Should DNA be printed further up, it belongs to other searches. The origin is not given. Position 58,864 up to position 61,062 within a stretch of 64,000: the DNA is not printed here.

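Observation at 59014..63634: Two giant paralogous surface/membrane proteins share a 266-bp almost identical DNA core, flanked by diverged sequence: recent gene conversion between variable-ectodomain genes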

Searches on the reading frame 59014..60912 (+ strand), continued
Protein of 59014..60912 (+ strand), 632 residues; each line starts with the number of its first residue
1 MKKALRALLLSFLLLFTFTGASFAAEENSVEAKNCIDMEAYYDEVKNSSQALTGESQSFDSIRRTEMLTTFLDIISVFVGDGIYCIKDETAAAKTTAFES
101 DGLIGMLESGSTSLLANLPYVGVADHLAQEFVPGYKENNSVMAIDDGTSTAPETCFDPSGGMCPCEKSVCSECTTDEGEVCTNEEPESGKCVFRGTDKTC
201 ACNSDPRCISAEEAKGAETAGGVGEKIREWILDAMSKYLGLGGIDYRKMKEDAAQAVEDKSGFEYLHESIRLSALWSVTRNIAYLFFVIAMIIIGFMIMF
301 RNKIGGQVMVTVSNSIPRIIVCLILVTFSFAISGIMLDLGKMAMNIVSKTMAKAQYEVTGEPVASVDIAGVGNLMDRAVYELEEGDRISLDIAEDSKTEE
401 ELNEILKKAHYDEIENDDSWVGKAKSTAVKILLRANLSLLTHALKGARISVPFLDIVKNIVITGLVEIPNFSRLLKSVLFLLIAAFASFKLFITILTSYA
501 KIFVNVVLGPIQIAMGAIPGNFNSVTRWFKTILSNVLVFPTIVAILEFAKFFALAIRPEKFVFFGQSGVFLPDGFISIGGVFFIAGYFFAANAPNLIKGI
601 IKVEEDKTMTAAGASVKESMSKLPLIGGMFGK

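Call 39: find_related_loci(query=A1, collection=genome_contigs, flank=7000)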
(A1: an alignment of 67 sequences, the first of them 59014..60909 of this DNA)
Query A1 (632 aa) in genome_contigs; peptide patterns used: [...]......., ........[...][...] (x = any residue, [..] = any of these).
448 stretches matched a pattern; 397 encode a relative of the query (tblastn E <= 1e-3); the best 80 are kept; 80 distinct loci.
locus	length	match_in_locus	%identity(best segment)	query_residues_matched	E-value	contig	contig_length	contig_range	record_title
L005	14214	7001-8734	40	22-632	6e-135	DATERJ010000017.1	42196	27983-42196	MAG TPA_asm: Candidatus Dojkabacteria bacterium isolate SMAG_U9070 k141_180448, whole genome shotgun sequence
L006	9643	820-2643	39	24-630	5e-131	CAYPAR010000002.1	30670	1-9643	MAG TPA_asm: uncultured Candidatus Saccharibacteria bacterium isolate binchicken_co246_362 genome assembly, contig: NODE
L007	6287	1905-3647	38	3-626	1e-128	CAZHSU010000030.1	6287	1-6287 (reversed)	MAG TPA_asm: uncultured Candidatus Saccharibacteria bacterium isolate SRP294416_co1_380 genome assembly, contig: NODE_29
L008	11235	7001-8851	36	19-631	2e-113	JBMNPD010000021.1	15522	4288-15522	MAG: Candidatus Dojkabacteria bacterium isolate SBF912SR1HQ0033 scaffold_12601_c1, whole genome shotgun sequence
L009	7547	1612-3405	36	31-631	2e-107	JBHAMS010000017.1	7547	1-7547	MAG: Candidatus Dojkabacteria bacterium isolate D-36_MAG_6 D-36__39709, whole genome shotgun sequence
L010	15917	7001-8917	33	1-632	5e-105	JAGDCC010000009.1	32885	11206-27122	Bacterium isolate RGIG10332 Yak_Rumen.Co__c851718, whole genome shotgun sequence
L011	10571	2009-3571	44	25-630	3e-95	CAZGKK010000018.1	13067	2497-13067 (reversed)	MAG TPA_asm: uncultured Candidatus Saccharibacteria bacterium isolate SRP192927_co6_329 genome assembly, contig: NODE_11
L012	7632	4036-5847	33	1-630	1e-94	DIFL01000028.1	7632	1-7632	MAG TPA_asm: Candidatus Dojkabacteria bacterium UBA5749 UBA5749_contig_36689, whole genome shotgun sequence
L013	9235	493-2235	42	8-632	1e-91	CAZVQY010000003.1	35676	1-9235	MAG TPA_asm: uncultured Candidatus Saccharibacteria bacterium isolate SRP192927_co5_224 genome assembly, contig: NODE_10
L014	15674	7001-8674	37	26-630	5e-89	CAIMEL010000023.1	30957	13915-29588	uncultured bacterium isolate LaPlata_bin-3090 genome assembly, contig: bin-3090:23/25, whole genome shotgun sequence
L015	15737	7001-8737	36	1-630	5e-76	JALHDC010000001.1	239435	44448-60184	MAG: bacterium isolate 1-no_shock_S1_027 scaffold_53, whole genome shotgun sequence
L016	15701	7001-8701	35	34-630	8e-62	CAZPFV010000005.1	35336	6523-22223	MAG TPA_asm: uncultured Candidatus Saccharibacteria bacterium isolate binchicken_co45_679 genome assembly, contig: NODE_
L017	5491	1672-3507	35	1-630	3e-61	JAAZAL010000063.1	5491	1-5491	MAG: Candidatus Dojkabacteria bacterium isolate AS06rmzACSIP_421 444399_AS06, whole genome shotgun sequence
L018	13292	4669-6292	35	23-631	2e-60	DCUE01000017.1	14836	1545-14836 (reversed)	MAG TPA_asm: Candidatus Dojkabacteria bacterium UBA2222 UBA2222_contig_56497, whole genome shotgun sequence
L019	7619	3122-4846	34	34-630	2e-58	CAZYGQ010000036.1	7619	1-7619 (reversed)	MAG TPA_asm: uncultured Candidatus Saccharibacteria bacterium isolate binchicken_co39_443 genome assembly, contig: NODE_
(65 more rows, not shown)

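Call 41: find_encoding_contigs(protein=P0039, flank=10000, max_places=2)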
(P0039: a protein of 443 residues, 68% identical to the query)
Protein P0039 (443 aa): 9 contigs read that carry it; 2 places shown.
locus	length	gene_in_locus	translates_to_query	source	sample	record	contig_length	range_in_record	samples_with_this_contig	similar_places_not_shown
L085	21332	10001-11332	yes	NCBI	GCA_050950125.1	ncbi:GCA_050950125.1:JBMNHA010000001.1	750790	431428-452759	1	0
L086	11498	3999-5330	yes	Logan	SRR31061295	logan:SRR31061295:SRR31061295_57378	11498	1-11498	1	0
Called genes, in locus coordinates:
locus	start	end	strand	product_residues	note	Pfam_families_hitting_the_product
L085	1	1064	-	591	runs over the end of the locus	PF00496:SBP_bac_5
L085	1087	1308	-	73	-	PF03840:SecG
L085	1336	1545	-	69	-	-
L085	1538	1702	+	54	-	-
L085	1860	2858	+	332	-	-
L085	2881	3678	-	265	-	PF02498:Bro-N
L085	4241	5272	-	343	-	PF17125:Methyltr_RsmF_N, PF01189:Methyltr_RsmB-F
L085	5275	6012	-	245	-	PF04452:Methyltrans_RNA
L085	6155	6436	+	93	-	-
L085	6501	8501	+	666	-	PF00041:fn3 (weak), PF16656:Pur_ac_phosph_N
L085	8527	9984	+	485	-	-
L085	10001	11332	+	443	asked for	-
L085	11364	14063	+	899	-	-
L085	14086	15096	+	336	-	-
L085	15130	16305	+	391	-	-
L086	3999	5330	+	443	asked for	-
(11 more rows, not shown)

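Call 42: find_related_loci(query=window:59014-60909:+, collection=metagenome_contigs, flank=5000)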
Query window:59014-60909:+ (632 aa) in metagenome_contigs; peptide patterns used: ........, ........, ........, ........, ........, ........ (x = any residue, [..] = any of these).
600 stretches matched a pattern (row limit reached: there are more); 36 encode a relative of the query (tblastn E <= 1e-3); 36 distinct loci.
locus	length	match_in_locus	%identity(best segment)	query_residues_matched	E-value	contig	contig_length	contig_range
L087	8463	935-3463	48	1-631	1e-122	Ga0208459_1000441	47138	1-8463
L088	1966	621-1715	32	102-630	1e-48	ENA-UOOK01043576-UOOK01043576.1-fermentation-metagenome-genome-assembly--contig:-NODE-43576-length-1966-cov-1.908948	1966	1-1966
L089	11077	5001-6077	32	86-630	1e-44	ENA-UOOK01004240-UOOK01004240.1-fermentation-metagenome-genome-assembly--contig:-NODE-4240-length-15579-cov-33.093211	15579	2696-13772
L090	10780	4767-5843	32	86-630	1e-44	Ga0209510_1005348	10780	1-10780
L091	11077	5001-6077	32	86-630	1e-44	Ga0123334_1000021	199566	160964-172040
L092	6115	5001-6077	32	86-630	3e-44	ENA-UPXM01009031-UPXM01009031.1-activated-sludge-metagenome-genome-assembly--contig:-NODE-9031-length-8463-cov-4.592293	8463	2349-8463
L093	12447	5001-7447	28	102-632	5e-39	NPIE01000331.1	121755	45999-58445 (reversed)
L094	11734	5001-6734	40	22-632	4e-135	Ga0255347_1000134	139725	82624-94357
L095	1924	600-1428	44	3-341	6e-36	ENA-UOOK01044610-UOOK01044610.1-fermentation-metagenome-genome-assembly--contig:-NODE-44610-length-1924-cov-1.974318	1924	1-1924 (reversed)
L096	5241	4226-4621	60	102-351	1e-29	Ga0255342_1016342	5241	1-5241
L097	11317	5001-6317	61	2-630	3e-29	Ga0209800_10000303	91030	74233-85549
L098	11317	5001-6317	61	2-630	3e-29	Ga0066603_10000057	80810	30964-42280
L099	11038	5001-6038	62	102-630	4e-28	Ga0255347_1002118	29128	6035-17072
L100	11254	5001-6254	36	20-630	8e-28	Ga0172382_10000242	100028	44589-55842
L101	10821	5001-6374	57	1-630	1e-27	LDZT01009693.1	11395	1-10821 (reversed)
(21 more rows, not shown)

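Call 44: find_encoding_contigs(protein=P0004, flank=6000, max_places=3)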
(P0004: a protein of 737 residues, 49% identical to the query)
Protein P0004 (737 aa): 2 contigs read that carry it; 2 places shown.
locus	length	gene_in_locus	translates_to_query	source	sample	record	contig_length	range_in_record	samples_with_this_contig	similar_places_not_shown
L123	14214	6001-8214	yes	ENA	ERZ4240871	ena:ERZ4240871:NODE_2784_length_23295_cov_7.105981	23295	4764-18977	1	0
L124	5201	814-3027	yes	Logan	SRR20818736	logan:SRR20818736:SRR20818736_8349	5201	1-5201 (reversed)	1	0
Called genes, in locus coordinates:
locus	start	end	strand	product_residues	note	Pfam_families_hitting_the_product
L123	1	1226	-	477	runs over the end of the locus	PF11638:DnaA_N (weak), PF01695:IstB_IS21 (weak), PF00308:Bac_DnaA, PF13173:AAA_14 (faint), PF08299:Bac_DnaA_C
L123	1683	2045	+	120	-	PF00825:Ribonuclease_P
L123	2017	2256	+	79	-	PF01809:YidD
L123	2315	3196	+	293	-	PF02096:60KD_IMP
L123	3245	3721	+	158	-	PF13083:KH_KhpA-B, PF01424:R3H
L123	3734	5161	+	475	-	PF04932:Wzy_C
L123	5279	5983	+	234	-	-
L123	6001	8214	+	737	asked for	-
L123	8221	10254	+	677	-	-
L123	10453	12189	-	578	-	PF04865:Baseplate_J (weak)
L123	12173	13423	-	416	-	PF11104:PilM_2, PF00012:HSP70 (faint), PF06723:MreB_Mbl (weak), PF06277:EutA (weak), PF14450:FtsA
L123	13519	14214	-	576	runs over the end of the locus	PF00753:Lactamase_B, PF23023:Anti-Pycsar_Apyc1 (weak), PF12706:Lactamase_B_2, PF22505:RNase_J_b_CASP, PF07521:RMMBL (weak), PF17770:RNase_J_C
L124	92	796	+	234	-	-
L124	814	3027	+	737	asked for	-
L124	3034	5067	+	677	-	-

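Call 45: find_encoding_contigs(protein=P0007, flank=6000, max_places=3)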
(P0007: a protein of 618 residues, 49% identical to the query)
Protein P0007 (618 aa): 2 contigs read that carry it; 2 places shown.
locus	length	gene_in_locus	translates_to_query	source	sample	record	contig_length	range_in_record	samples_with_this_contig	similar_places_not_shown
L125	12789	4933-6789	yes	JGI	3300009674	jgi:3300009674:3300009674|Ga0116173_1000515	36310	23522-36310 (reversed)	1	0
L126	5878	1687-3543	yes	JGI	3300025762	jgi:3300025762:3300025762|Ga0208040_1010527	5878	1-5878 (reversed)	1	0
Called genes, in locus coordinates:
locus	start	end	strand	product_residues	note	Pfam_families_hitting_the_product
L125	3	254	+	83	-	?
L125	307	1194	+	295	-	PF02096:60KD_IMP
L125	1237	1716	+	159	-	PF13083:KH_KhpA-B, PF01424:R3H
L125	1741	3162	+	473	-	PF04932:Wzy_C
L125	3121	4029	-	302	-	PF01699:Na_Ca_ex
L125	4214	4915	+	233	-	-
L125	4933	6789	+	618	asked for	-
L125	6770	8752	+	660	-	-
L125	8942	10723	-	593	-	-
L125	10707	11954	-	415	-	PF11104:PilM_2, PF06277:EutA, PF06723:MreB_Mbl (weak), PF14450:FtsA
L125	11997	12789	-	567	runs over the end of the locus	PF00753:Lactamase_B, PF23023:Anti-Pycsar_Apyc1 (weak), PF12706:Lactamase_B_2, PF22505:RNase_J_b_CASP, PF07521:RMMBL (weak), PF17770:RNase_J_C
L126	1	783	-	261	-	?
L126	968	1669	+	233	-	-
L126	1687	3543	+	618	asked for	-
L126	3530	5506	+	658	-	-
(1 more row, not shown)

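Call 46: find_encoding_contigs(protein=P0006, flank=6000, max_places=3)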
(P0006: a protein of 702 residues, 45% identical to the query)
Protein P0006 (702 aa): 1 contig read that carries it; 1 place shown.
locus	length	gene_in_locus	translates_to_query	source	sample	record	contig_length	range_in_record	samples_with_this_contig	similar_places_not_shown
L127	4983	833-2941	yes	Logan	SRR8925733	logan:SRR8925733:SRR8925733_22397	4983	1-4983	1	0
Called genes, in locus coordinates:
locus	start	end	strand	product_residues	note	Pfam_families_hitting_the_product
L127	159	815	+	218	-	-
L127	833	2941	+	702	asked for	-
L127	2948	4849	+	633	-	-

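Call 47: find_encoding_contigs(protein=P0001, flank=6000, max_places=4)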
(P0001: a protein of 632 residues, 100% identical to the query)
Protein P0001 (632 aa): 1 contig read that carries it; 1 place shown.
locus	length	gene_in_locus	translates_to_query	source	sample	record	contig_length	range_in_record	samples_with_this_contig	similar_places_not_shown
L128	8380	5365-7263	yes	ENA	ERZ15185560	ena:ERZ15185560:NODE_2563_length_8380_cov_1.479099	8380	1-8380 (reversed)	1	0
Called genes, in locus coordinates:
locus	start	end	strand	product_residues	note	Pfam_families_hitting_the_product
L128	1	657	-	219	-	?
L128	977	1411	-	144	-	PF12844:HTH_19 (weak), PF13560:HTH_31 (weak), PF01381:HTH_3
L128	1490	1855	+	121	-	-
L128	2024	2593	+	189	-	PF04492:Phage_rep_O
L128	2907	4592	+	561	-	PF00239:Resolvase, PF07508:Recombinase, PF13408:Zn_ribbon_recom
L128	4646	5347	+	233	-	-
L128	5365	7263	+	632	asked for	-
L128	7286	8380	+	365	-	?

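Call 88: search_protein_representatives(alignment_id=A1)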
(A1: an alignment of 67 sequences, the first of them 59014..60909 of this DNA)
Query: 67 sequences, 475 profile positions. Proteins with E-value up to 0.001 (for the whole library): 4089; up to 1e-10: 3111; up to 1e-30: 2201. The best 150 are listed.
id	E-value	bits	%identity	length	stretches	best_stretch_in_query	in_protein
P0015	2.2e-169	580.8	-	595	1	3-475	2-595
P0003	5.4e-168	576.2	-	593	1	1-475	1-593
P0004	8.0e-168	575.6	-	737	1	1-475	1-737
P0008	5.6e-166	569.5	-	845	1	1-474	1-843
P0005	7.7e-166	569.1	-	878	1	1-475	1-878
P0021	1.2e-163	561.8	-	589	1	2-474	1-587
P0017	1.4e-163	561.6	-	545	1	1-474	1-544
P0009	1.2e-160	552.0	-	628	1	1-475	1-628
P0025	1.1e-159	548.8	-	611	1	2-474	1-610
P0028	2.0e-153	528.1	-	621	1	8-474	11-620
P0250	6.6e-152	523.1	-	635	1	1-474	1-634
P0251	7.3e-147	506.5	-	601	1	1-474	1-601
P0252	2.1e-146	505.0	-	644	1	6-474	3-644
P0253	8.4e-143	493.1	-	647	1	1-474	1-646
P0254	7.9e-142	489.9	-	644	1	2-474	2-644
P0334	3.8e-87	309.6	-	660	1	37-469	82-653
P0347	1.4e-69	251.7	-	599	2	100-465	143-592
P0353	3.7e-64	233.8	-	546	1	85-473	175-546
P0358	5.1e-61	223.4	-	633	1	147-468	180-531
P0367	3.1e-58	214.2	-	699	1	57-457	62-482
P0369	3.5e-58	214.1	-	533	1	52-462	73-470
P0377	1.1e-57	212.4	-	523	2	100-244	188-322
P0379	8.1e-57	209.6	-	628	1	139-395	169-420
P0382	1.3e-56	208.9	-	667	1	65-447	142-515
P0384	1.8e-56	208.5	-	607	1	144-427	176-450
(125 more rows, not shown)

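Call 89: search_protein_families(library=pfam, proteins=[P0358, P0367, P0379, P0382, P0384, P0377, P0369, P0353, P0347, P0334], max_evalue=0.1)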
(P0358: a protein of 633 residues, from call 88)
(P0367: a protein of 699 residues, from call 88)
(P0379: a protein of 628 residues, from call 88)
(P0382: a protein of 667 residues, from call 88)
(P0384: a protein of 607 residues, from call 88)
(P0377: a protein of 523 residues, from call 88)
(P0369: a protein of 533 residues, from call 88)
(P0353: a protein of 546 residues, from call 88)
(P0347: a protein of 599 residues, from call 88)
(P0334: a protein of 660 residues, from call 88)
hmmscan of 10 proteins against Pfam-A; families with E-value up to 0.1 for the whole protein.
P0358 (633 aa): 0 families

P0367 (699 aa): 0 families

P0379 (628 aa): 2 families
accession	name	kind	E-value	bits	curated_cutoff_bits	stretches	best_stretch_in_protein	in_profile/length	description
PF05297.16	Herpes_LMP1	-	0.0058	16.3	26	1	311-418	89-191/386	Herpesvirus latent membrane protein 1 (LMP1)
PF22691.2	Thiolase_C_1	-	0.096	12.9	28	0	47-85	98-136/144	Thiolase C-terminal domain-like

P0382 (667 aa): 0 families

P0384 (607 aa): 1 family
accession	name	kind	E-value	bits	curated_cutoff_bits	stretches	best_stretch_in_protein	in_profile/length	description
PF04956.18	TrbC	-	0.052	14.2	27.9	1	172-219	25-73/98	TrbC/VIRB2 pilin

P0377 (523 aa): 0 families

P0369 (533 aa): 0 families

P0353 (546 aa): 0 families

P0347 (599 aa): 0 families

P0334 (660 aa): 0 families
